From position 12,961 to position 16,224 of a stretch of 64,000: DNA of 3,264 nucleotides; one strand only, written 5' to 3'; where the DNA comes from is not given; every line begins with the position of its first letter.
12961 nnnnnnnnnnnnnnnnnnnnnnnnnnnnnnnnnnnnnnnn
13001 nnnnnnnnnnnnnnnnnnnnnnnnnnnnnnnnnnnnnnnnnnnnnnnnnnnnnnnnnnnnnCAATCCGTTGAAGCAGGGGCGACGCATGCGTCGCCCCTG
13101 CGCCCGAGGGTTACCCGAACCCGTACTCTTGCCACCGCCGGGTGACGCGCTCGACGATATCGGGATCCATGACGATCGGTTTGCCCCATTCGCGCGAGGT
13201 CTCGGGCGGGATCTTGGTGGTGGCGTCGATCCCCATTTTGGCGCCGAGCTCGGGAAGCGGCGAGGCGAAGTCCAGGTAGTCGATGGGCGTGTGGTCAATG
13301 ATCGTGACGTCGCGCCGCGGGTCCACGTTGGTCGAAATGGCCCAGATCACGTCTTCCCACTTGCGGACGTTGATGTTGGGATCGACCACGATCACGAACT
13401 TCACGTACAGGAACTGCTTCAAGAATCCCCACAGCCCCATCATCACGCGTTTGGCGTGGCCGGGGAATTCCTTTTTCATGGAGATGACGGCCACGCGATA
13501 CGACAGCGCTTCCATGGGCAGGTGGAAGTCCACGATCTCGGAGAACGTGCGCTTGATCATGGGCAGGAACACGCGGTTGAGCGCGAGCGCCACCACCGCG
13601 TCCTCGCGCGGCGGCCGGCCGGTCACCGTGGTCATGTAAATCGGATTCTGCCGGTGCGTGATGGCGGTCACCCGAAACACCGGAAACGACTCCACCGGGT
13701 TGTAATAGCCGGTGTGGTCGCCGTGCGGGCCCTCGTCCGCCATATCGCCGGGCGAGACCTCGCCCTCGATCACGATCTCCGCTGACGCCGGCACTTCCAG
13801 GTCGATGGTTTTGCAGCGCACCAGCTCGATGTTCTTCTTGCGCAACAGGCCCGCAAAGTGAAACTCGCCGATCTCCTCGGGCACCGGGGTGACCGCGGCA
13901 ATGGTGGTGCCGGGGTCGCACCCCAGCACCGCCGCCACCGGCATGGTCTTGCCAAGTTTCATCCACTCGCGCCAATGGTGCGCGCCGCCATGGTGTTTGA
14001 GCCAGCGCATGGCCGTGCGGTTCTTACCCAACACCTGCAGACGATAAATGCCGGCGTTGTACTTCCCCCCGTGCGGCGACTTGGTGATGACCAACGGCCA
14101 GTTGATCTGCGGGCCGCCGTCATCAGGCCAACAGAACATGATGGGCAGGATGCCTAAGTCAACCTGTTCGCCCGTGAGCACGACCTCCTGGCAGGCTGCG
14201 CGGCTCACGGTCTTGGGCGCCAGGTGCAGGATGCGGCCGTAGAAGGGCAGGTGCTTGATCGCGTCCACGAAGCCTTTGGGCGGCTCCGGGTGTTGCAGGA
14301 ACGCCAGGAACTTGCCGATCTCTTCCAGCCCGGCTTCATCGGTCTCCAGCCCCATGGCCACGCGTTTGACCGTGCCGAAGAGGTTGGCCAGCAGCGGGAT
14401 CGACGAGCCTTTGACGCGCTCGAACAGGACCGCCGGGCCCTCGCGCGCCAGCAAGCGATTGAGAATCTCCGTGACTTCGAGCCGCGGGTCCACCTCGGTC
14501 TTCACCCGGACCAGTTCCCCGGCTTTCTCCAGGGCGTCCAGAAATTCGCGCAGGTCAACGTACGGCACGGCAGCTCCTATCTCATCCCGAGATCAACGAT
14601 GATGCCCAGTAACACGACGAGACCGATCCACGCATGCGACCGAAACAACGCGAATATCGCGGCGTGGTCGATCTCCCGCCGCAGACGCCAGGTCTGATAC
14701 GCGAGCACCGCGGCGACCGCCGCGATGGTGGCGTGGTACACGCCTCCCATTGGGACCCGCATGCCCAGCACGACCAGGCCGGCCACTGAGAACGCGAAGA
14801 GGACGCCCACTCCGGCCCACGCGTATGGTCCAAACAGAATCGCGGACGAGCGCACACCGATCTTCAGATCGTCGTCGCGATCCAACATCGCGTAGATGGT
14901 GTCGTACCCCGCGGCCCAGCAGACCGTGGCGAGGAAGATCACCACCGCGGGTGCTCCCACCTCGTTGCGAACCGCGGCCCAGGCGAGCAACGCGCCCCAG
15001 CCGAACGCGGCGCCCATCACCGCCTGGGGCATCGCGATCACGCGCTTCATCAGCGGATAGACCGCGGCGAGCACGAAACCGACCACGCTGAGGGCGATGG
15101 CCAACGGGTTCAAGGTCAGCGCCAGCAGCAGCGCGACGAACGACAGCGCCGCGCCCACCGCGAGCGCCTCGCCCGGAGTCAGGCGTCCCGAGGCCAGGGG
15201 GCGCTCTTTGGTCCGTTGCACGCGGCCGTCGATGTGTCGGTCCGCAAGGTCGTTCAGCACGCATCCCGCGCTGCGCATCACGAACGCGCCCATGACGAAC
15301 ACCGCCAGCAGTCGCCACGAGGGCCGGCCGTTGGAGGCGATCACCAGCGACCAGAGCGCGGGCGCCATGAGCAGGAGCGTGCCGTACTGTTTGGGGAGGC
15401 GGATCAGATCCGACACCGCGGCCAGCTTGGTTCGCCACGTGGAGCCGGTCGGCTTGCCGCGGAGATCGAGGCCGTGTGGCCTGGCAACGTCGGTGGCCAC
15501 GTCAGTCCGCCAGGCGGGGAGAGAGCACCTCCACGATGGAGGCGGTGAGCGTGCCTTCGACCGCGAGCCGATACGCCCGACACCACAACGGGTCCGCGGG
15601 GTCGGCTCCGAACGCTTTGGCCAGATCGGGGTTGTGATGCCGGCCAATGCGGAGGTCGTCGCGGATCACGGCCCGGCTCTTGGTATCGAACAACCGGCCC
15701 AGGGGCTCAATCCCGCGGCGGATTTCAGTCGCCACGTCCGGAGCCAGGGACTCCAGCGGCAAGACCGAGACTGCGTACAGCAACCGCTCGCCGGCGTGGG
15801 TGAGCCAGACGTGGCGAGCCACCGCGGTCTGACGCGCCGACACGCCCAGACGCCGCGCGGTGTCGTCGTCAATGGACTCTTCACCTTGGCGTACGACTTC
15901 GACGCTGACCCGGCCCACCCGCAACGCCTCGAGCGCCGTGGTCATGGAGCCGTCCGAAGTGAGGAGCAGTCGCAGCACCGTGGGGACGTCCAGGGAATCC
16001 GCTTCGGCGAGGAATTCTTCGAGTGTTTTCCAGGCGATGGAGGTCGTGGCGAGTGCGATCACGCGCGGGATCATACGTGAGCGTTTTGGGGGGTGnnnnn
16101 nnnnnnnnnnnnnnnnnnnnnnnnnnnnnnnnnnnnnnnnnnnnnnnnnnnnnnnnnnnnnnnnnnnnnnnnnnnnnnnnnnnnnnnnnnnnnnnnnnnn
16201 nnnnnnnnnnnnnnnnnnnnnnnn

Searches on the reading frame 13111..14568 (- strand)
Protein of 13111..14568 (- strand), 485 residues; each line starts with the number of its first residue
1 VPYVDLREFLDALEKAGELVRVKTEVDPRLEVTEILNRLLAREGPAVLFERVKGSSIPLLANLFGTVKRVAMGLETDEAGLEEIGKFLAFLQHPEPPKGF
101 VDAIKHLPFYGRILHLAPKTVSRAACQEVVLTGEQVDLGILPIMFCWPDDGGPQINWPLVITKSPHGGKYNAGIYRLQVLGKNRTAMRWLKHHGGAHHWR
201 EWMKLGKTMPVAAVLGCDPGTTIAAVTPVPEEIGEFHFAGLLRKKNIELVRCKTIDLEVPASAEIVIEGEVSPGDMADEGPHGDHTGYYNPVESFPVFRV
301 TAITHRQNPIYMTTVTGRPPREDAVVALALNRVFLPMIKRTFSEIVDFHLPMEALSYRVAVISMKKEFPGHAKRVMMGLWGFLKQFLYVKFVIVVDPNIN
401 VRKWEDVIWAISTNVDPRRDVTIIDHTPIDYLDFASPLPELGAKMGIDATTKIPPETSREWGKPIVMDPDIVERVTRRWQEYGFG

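Call 52: search_protein_families(library=pfam, proteins=[window:13111-14568:-], max_evalue=0.001)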
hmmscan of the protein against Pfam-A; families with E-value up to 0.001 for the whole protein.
window:13111-14568:- (485 aa): 3 families
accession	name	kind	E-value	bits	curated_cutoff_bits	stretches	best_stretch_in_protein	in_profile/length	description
PF01977.22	UbiD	-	2.7e-84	281.9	23.3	1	120-319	2-206/206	3-octaprenyl-4-hydroxybenzoate carboxy-lyase Rift-related domain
PF20696.2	UbiD_C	-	4e-42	143.7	24.2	1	326-449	3-127/127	3-octaprenyl-4-hydroxybenzoate carboxy-lyase C-terminal domain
PF20695.2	UbiD_N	-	1.1e-26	93.1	24.3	1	10-87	1-77/78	3-octaprenyl-4-hydroxybenzoate carboxy-lyase N-terminal domain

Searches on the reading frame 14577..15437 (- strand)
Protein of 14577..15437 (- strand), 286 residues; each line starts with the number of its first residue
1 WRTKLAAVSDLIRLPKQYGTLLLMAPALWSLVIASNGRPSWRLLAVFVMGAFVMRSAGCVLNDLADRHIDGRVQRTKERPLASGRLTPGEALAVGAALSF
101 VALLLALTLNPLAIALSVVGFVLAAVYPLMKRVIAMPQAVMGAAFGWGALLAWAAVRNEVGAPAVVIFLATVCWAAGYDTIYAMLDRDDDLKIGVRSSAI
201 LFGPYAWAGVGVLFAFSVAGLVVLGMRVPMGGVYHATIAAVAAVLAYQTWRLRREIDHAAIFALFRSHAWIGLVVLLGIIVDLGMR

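Call 52: search_protein_families(library=pfam, proteins=[window:14577-15437:-], max_evalue=0.001)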
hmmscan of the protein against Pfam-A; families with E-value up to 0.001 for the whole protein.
window:14577-15437:- (286 aa): 1 family
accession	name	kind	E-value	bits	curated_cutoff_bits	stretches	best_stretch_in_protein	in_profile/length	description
PF01040.23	UbiA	-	9.1e-62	209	34.2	1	23-261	1-241/250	UbiA prenyltransferase family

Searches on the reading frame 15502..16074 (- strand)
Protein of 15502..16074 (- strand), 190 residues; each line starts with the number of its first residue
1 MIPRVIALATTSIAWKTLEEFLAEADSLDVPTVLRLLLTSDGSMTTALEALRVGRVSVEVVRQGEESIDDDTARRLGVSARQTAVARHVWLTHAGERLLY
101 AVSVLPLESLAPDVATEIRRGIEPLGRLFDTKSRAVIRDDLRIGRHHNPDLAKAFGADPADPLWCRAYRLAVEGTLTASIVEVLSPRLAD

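Call 52: search_protein_families(library=pfam, proteins=[window:15502-16074:-], max_evalue=0.001)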
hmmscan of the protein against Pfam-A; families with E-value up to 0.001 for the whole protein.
window:15502-16074:- (190 aa): 2 families
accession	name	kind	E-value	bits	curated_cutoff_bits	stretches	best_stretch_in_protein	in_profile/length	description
PF01947.21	Rv2949c-like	-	2.3e-19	70.3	22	1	38-189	1-146/149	Chorismate pyruvate-lyase Rv2949c-like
PF04345.18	Chor_lyase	-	2e-08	34.5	23.6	1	25-172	10-146/168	Chorismate lyase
